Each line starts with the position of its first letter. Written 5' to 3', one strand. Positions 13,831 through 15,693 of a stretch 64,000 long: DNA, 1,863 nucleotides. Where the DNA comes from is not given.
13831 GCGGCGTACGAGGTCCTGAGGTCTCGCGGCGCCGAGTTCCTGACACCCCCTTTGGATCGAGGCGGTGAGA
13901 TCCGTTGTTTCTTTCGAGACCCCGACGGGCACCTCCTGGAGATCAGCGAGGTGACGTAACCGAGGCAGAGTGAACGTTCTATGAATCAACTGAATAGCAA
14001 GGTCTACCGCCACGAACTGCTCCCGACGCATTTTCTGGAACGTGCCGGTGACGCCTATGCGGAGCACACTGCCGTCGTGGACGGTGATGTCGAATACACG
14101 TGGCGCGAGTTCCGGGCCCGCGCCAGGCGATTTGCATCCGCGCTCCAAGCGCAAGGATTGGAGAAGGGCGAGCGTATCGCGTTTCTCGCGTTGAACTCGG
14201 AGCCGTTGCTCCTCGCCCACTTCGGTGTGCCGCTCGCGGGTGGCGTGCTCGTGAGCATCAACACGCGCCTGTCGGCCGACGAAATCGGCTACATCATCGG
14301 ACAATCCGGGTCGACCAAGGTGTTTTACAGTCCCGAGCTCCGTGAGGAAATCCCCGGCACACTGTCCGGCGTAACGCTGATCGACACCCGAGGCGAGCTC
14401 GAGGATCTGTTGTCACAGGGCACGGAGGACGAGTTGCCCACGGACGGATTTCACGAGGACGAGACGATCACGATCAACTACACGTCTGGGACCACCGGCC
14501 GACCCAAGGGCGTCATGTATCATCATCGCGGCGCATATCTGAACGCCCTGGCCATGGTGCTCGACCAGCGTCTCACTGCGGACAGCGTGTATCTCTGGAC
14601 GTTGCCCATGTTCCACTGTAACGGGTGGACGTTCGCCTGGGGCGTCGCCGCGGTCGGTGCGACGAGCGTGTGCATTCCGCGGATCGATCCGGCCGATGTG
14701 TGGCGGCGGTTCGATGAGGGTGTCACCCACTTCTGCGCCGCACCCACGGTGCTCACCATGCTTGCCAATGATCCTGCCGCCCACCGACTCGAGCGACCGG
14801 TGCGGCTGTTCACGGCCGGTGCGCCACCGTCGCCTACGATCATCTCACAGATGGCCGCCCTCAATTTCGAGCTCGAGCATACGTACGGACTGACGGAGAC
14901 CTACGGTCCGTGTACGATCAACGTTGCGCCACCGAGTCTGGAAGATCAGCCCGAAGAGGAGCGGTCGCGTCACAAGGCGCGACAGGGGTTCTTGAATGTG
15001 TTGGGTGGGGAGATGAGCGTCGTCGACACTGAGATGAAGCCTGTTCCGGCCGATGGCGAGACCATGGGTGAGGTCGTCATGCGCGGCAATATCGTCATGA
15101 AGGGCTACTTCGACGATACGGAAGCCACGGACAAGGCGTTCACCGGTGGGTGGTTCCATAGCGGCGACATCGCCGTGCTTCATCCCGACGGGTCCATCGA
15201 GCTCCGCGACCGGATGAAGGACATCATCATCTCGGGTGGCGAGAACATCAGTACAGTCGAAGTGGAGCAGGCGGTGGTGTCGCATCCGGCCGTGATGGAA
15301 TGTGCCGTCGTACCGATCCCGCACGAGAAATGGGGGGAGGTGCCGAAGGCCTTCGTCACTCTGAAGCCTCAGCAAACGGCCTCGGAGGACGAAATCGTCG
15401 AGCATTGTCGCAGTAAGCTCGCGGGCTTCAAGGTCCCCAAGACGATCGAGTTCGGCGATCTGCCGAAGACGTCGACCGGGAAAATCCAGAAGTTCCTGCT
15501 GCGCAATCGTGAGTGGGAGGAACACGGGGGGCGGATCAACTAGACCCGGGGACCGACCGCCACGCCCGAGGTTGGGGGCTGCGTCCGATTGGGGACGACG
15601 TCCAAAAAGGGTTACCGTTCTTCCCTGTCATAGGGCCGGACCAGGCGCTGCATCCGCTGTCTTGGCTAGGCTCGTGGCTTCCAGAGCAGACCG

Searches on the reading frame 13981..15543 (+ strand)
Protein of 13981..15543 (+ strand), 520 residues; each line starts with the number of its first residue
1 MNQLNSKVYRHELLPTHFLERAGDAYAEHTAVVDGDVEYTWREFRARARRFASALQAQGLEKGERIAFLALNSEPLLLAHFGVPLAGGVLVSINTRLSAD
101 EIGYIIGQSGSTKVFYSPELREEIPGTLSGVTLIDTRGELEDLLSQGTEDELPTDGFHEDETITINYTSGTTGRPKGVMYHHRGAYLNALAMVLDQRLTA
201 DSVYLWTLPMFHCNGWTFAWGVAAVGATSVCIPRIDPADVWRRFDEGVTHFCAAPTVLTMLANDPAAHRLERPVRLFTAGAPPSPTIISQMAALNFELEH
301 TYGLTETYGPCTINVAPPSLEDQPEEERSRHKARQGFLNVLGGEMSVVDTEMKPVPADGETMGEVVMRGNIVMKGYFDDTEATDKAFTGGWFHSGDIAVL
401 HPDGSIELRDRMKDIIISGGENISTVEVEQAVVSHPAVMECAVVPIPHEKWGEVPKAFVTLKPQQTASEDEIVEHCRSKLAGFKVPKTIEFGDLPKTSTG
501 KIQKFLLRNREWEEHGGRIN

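Call 63: search_protein_families(library=pfam, proteins=[window:13981-15543:+], max_evalue=0.0001)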
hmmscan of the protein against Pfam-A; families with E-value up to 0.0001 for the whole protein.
window:13981-15543:+ (520 aa): 2 families
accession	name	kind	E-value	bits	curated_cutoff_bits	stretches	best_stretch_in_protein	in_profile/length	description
PF00501.34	AMP-binding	-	2.9e-81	273.7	29.9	1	20-377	2-384/384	AMP-binding enzyme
PF13193.12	AMP-binding_C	-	1.2e-23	84.2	24.5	1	427-501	1-76/76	AMP-binding enzyme C-terminal domain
